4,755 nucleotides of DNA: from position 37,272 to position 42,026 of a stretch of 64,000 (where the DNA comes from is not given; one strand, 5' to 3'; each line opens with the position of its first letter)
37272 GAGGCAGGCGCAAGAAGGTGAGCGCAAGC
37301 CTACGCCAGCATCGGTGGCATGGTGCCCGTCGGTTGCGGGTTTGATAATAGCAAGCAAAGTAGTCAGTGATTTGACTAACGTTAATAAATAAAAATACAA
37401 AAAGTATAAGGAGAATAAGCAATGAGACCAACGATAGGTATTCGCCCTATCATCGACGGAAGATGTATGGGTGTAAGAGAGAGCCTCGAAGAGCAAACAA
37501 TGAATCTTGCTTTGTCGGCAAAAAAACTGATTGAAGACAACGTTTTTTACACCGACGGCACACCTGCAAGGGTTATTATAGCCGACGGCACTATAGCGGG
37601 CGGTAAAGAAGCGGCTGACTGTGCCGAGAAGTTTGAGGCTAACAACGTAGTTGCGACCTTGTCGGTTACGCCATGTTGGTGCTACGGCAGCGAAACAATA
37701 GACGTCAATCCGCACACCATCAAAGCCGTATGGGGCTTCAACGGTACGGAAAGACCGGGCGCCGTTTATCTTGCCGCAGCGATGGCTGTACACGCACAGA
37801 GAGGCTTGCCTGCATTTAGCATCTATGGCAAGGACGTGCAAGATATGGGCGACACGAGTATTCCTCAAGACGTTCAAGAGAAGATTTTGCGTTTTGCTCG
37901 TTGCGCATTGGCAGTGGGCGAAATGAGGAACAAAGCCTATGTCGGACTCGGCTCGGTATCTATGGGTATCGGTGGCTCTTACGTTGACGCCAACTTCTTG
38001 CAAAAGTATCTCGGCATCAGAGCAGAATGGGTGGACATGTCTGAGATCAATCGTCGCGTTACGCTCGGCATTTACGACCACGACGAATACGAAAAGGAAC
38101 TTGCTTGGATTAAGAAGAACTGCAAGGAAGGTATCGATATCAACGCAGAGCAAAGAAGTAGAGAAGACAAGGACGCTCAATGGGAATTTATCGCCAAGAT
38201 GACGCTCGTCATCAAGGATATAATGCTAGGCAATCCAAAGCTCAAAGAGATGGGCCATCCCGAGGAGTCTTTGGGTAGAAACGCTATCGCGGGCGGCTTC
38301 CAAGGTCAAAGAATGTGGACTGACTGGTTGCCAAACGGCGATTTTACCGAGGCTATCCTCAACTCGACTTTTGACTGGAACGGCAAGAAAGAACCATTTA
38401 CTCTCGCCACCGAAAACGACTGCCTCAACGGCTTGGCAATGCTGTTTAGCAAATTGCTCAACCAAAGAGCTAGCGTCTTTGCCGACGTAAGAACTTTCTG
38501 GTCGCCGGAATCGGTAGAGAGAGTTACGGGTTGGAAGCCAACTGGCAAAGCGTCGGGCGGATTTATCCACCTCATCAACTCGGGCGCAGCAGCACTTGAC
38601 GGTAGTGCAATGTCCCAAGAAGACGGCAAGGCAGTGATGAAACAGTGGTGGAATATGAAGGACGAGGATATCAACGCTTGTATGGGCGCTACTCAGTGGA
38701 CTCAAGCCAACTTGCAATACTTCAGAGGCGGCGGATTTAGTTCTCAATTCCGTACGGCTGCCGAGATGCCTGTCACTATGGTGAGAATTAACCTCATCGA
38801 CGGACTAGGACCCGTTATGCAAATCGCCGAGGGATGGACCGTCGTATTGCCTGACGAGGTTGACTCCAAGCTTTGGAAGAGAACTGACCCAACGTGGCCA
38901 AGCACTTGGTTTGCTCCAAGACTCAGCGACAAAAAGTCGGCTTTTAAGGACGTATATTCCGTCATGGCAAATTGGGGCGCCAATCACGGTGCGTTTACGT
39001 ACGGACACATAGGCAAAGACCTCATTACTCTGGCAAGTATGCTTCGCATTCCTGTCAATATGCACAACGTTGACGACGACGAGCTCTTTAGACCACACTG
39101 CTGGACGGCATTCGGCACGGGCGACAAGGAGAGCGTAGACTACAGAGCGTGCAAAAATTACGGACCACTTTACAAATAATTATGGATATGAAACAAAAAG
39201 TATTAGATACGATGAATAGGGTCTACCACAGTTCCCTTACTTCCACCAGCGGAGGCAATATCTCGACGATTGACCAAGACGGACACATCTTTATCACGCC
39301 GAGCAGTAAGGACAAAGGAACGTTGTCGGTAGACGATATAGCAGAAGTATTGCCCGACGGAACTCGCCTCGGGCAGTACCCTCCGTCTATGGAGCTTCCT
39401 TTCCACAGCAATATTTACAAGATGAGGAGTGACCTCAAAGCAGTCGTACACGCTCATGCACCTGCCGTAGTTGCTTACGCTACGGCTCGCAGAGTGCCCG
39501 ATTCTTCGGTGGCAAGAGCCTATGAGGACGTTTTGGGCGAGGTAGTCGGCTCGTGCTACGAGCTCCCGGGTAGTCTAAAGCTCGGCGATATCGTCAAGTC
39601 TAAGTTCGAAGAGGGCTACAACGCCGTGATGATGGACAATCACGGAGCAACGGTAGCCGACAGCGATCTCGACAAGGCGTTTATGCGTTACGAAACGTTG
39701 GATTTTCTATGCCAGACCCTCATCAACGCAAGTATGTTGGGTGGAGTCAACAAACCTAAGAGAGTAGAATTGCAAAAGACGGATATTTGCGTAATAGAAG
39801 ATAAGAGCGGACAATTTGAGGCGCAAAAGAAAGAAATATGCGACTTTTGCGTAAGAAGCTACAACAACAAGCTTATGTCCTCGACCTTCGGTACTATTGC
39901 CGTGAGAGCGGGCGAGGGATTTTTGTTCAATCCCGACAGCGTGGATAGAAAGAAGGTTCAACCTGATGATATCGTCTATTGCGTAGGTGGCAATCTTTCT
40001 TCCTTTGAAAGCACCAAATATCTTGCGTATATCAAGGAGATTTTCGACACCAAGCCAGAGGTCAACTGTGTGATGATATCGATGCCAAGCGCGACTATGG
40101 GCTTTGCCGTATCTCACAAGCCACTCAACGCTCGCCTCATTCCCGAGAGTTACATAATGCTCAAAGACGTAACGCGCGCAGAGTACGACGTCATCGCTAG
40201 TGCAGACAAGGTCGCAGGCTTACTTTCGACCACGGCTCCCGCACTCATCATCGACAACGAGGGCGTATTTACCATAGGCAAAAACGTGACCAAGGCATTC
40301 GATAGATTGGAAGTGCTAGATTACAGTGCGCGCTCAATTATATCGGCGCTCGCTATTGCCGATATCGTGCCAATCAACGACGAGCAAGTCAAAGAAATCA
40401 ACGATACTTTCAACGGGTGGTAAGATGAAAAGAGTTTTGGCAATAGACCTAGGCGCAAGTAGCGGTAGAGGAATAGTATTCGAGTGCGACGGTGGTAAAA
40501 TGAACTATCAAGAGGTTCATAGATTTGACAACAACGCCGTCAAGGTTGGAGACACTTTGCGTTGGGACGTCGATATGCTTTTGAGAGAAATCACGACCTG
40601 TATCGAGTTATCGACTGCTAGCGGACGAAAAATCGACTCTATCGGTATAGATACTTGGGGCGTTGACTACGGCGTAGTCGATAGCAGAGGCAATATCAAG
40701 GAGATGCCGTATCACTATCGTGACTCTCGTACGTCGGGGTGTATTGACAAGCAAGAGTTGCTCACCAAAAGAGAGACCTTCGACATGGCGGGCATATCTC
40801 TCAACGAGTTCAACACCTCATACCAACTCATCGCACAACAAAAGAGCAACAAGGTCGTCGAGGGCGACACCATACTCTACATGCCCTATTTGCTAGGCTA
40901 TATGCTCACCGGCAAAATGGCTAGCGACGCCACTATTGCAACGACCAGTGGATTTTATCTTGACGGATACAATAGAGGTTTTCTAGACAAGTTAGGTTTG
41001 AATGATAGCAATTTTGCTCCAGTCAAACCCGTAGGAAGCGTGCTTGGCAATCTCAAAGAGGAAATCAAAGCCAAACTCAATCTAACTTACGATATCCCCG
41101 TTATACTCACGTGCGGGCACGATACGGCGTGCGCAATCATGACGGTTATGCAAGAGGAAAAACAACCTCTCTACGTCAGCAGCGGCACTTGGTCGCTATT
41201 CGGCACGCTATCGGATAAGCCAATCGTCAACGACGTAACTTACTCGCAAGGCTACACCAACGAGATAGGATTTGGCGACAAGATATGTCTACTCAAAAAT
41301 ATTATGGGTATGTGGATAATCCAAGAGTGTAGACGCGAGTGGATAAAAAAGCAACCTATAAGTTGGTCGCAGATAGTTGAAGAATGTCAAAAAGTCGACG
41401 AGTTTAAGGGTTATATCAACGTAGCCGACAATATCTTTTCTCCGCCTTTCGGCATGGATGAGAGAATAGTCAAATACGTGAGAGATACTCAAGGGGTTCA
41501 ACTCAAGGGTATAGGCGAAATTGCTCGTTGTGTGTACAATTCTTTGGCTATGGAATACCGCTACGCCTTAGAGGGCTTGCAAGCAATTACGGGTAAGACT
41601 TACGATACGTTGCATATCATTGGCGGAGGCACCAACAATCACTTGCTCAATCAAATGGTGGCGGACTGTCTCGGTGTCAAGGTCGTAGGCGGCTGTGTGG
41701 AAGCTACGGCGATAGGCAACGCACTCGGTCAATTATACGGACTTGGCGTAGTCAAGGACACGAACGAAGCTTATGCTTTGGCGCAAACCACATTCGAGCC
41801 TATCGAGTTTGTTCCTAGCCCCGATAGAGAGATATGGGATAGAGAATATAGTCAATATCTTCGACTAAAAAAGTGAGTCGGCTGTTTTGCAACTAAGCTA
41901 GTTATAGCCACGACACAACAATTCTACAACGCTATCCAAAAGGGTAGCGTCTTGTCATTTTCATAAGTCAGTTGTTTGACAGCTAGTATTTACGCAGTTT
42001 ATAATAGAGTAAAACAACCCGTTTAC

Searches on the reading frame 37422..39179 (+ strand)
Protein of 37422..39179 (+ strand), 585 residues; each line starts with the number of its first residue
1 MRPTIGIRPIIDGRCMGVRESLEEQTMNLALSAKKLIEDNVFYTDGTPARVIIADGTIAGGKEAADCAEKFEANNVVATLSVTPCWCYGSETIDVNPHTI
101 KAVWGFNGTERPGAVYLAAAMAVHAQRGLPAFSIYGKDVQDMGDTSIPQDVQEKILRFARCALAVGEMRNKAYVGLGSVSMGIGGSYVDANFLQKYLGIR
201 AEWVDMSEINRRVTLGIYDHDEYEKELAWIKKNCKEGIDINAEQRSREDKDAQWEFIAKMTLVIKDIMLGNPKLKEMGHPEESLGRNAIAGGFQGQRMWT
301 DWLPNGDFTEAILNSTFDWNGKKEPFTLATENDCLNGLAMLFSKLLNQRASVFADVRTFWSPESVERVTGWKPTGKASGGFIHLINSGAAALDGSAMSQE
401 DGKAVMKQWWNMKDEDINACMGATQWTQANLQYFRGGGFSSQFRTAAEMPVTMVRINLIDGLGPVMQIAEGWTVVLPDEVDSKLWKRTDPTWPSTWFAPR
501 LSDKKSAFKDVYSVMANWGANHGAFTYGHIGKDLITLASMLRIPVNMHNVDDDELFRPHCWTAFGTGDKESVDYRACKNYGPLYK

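Call 80: search_protein_families(library=pfam, proteins=[window:37422-39179:+], max_evalue=0.00001)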
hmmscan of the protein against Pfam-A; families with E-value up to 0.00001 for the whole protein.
window:37422-39179:+ (585 aa): 3 families
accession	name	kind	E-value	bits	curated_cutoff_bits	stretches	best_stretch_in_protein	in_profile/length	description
PF07882.17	Fucose_iso_N2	-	1.1e-86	289.5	22.3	1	171-347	1-179/180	L-fucose isomerase, second N-terminal domain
PF07881.17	Fucose_iso_N1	-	4.4e-76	254.9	28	1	3-170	2-169/169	L-fucose isomerase, first N-terminal domain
PF02952.23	Fucose_iso_C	-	5e-47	159.6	29.3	1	384-548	1-143/143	L-fucose isomerase, C-terminal domain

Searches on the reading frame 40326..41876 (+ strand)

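Call 80: search_protein_families(library=pfam, proteins=[window:40326-41876:+], max_evalue=0.00001)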
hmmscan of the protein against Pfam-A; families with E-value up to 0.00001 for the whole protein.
window:40326-41876:+ (516 aa): 2 families
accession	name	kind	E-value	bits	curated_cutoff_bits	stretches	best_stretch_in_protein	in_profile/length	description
PF02782.22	FGGY_C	-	1.4e-30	107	27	1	282-471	1-196/198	FGGY family of carbohydrate kinases, C-terminal domain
PF00370.27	FGGY_N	-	1.5e-16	61.2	28.8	1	37-271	2-243/245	FGGY family of carbohydrate kinases, N-terminal domain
